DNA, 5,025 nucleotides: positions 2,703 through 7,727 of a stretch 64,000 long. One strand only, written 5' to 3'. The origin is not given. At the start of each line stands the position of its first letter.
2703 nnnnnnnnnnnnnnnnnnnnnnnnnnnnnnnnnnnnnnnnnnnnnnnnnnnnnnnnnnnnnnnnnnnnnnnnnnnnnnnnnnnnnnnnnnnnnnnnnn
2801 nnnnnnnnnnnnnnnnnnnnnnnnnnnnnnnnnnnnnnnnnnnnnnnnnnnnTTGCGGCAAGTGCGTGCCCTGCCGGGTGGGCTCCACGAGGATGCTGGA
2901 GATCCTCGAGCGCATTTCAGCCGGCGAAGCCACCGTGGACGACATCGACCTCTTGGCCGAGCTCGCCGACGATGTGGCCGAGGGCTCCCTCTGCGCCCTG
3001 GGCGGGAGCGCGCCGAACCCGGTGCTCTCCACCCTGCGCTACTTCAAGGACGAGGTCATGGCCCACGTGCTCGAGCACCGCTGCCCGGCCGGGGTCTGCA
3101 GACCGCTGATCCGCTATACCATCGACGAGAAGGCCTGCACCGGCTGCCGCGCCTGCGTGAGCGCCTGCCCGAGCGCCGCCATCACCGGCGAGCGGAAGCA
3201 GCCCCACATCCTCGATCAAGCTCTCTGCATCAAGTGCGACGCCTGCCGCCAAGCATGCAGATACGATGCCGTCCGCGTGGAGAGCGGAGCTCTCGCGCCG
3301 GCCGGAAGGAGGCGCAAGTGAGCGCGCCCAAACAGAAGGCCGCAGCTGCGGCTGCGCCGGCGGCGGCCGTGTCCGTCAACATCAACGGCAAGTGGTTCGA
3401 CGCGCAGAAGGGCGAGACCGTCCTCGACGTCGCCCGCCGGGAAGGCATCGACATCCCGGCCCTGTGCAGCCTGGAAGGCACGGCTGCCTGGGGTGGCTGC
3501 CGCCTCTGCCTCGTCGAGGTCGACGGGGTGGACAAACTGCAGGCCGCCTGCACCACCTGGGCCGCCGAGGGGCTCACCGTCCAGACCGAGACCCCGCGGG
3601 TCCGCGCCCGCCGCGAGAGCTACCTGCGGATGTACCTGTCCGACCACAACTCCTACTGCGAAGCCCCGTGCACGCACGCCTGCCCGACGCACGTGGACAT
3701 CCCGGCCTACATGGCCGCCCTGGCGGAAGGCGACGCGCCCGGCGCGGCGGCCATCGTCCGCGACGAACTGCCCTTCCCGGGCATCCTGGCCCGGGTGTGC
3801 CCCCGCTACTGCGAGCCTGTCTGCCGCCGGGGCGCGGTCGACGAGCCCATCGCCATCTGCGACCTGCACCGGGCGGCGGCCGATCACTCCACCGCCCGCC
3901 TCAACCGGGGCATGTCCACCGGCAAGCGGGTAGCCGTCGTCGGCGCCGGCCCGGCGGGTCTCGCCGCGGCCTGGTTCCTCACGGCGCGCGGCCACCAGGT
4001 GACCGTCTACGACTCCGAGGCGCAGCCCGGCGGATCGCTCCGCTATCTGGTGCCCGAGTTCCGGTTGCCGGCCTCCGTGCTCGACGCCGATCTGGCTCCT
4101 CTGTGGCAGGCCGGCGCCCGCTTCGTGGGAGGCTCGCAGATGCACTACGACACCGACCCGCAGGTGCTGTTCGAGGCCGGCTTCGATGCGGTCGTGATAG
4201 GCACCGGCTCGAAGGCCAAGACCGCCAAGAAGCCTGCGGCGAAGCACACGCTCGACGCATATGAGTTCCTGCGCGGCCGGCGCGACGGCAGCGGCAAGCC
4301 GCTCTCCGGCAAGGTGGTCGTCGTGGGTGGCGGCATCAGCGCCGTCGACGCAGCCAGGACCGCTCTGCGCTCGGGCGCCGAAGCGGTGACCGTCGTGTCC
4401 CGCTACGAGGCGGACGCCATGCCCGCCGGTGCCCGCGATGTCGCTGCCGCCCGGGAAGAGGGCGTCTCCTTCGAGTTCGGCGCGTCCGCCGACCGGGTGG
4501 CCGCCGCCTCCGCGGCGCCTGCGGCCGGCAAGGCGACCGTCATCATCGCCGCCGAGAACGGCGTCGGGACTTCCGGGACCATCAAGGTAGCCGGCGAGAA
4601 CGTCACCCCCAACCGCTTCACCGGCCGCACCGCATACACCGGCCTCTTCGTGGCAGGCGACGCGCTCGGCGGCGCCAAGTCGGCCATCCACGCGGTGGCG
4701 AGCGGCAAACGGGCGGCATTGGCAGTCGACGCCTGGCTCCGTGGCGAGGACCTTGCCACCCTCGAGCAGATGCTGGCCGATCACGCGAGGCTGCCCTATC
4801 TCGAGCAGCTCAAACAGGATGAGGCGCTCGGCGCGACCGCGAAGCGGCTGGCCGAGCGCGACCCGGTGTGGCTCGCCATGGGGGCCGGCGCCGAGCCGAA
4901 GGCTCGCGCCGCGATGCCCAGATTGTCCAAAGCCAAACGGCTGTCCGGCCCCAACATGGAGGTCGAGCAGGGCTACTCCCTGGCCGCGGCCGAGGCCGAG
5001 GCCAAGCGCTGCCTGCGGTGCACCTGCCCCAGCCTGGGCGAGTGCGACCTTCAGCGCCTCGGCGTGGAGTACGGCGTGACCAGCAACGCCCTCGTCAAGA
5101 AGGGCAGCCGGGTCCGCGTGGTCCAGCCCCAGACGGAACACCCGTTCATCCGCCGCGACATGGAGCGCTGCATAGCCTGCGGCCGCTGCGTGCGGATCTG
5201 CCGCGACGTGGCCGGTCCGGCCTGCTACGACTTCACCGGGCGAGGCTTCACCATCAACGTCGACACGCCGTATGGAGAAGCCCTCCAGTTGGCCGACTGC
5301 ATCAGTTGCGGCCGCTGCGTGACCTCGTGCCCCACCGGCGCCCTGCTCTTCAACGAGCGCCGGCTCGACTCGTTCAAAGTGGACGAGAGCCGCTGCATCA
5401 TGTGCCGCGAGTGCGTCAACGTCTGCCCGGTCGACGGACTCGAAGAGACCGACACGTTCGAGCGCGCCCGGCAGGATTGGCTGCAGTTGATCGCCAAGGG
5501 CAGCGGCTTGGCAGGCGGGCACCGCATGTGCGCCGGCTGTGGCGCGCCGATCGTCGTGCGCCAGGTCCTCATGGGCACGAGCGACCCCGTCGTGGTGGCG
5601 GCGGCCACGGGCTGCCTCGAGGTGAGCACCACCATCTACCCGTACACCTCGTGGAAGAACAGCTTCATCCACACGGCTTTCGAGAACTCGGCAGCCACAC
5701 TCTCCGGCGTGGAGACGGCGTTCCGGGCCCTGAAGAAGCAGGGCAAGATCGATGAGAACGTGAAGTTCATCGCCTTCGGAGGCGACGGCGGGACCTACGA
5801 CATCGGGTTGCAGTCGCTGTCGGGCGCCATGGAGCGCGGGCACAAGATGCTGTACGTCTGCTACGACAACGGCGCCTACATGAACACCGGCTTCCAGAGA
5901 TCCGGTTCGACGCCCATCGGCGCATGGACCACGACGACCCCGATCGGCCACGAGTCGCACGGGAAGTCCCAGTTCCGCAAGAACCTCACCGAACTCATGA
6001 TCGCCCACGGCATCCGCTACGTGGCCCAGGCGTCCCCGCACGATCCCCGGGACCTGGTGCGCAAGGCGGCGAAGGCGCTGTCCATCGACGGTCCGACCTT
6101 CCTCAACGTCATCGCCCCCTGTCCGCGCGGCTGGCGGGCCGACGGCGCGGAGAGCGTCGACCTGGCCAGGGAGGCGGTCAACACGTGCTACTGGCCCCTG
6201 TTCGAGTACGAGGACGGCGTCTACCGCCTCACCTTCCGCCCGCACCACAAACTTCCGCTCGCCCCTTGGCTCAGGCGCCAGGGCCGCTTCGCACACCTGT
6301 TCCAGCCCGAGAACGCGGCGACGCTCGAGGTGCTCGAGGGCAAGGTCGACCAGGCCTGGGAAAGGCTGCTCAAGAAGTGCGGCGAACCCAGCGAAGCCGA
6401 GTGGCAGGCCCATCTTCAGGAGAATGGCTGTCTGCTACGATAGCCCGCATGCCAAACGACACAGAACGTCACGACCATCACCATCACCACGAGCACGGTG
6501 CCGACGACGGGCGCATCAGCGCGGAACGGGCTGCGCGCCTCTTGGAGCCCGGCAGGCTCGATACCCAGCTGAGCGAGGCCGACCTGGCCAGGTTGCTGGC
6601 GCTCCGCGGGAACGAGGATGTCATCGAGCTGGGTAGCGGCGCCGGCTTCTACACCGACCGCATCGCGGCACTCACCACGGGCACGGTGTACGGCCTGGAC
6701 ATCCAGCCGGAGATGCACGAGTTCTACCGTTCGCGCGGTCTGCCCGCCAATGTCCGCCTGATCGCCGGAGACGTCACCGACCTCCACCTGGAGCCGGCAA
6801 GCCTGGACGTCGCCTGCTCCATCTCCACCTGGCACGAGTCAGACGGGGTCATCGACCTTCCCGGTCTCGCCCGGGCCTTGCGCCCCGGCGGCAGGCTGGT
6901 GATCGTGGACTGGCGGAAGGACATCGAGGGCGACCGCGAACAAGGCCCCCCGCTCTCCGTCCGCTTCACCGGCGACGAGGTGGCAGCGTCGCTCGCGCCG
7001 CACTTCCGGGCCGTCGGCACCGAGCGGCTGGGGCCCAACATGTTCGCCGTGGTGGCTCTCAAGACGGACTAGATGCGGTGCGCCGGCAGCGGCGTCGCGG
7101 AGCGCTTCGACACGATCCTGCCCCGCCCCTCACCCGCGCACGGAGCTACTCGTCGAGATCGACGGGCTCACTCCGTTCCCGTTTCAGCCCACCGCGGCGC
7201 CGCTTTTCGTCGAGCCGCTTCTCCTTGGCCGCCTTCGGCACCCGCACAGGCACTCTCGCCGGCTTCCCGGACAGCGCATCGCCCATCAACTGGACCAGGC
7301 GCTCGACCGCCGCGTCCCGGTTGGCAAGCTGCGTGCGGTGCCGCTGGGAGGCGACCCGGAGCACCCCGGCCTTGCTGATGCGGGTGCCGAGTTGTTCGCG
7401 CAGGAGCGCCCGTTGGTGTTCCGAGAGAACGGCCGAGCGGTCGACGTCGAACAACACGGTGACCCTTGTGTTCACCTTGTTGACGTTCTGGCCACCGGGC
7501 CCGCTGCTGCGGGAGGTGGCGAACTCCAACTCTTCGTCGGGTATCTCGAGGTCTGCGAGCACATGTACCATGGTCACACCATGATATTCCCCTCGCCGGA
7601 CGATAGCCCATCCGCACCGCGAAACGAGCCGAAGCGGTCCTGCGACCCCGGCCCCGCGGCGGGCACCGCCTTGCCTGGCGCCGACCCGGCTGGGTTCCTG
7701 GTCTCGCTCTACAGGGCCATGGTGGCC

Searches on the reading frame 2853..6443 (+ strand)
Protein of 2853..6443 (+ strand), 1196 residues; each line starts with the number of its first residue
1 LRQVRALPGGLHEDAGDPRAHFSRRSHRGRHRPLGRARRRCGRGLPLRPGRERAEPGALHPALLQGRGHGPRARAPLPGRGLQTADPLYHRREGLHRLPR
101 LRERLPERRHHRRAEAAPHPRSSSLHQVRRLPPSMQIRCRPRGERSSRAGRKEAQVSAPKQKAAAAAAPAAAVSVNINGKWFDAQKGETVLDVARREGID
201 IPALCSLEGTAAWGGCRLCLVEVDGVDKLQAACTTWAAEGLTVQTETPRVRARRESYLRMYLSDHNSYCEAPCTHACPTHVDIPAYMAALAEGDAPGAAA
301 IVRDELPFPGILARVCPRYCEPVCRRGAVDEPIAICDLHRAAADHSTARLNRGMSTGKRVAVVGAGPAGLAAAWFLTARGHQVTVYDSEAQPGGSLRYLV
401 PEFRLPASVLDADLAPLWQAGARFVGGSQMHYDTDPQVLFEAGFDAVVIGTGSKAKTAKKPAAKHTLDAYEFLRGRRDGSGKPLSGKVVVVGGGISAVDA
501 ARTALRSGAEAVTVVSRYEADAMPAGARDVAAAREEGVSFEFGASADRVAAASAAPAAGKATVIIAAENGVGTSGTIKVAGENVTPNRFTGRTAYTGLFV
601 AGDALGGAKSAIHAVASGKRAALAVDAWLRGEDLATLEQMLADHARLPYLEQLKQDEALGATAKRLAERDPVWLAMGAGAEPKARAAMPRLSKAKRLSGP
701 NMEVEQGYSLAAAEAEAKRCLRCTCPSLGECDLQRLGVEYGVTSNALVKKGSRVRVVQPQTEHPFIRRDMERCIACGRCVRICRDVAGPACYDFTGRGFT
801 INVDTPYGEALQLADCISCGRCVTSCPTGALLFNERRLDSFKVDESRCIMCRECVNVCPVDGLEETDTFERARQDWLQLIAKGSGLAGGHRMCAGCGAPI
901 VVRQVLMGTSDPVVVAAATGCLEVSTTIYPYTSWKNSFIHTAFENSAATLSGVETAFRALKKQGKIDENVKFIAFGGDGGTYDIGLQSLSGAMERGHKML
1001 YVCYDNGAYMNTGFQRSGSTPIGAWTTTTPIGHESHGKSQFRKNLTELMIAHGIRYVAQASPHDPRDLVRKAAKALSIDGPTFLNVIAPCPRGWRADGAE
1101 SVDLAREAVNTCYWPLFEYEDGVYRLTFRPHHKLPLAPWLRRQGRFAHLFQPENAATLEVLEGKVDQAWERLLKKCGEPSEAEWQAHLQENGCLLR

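Call 19: search_protein_families(library=pfam, proteins=[window:2853-6443:+], max_evalue=0.001)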
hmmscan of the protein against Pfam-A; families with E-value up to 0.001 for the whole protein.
window:2853-6443:+ (1196 aa): 27 families (the best 25 are shown)
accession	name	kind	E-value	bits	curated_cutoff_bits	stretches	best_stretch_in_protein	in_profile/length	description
PF02775.26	TPP_enzyme_C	-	2.5e-19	70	21.9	1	919-1086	2-151/151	Thiamine pyrophosphate enzyme, C-terminal TPP binding domain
PF07992.20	Pyr_redox_2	-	8.6e-18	65.2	26.1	1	359-618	2-291/291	Pyridine nucleotide-disulphide oxidoreductase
PF13510.11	Fer2_4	-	6.5e-17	61.8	22.8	1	171-247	2-81/82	2Fe-2S iron-sulfur cluster binding domain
PF14691.11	Fer4_20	-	3.1e-16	59.6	25.8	1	269-347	27-109/113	Dihydroprymidine dehydrogenase domain II, 4Fe-4S cluster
PF00037.32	Fer4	-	4.8e-12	45.6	21.1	2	842-861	2-21/24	4Fe-4S binding domain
PF13450.12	NAD_binding_8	-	1.7e-11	44.7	21.9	1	362-397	1-36/68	NAD(P)-binding Rossmann-like domain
PF13237.11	Fer4_10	-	2.5e-11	43.8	25.5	2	813-859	6-53/53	4Fe-4S dicluster domain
PF12838.12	Fer4_7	-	3.8e-11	43.7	27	1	816-861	2-51/52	4Fe-4S dicluster domain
PF22117.2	Fer4_Nqo3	-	2.8e-09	37.5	27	1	764-831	2-66/67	NADH-quinone oxidoreductase subunit 3, ferredoxin-like domain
PF14697.11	Fer4_21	-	9.4e-09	35.7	35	1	814-861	6-55/59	4Fe-4S dicluster domain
PF00070.33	Pyr_redox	-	2e-08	35.1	22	0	359-392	1-34/82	Pyridine nucleotide-disulphide oxidoreductase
PF12837.12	Fer4_6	-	2.9e-08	33.7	25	2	841-861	2-22/24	4Fe-4S binding domain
PF13187.11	Fer4_9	-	4.7e-08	33.4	27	1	815-861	1-50/52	4Fe-4S dicluster domain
PF00111.32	Fer2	-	2.2e-07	31.2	21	1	176-225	2-49/77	2Fe-2S iron-sulfur cluster binding domain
PF01266.30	DAO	-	2.9e-07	30.8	27.9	1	359-394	1-37/353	FAD dependent oxidoreductase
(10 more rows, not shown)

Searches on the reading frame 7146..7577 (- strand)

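Call 19: search_protein_families(library=pfam, proteins=[window:7146-7577:-], max_evalue=0.001)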
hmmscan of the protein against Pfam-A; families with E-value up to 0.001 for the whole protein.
window:7146-7577:- (143 aa): 1 family
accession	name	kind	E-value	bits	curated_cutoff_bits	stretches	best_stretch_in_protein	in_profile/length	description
PF00472.26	RF-1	-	6.4e-19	68.4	35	1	9-126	4-107/116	RF-1 domain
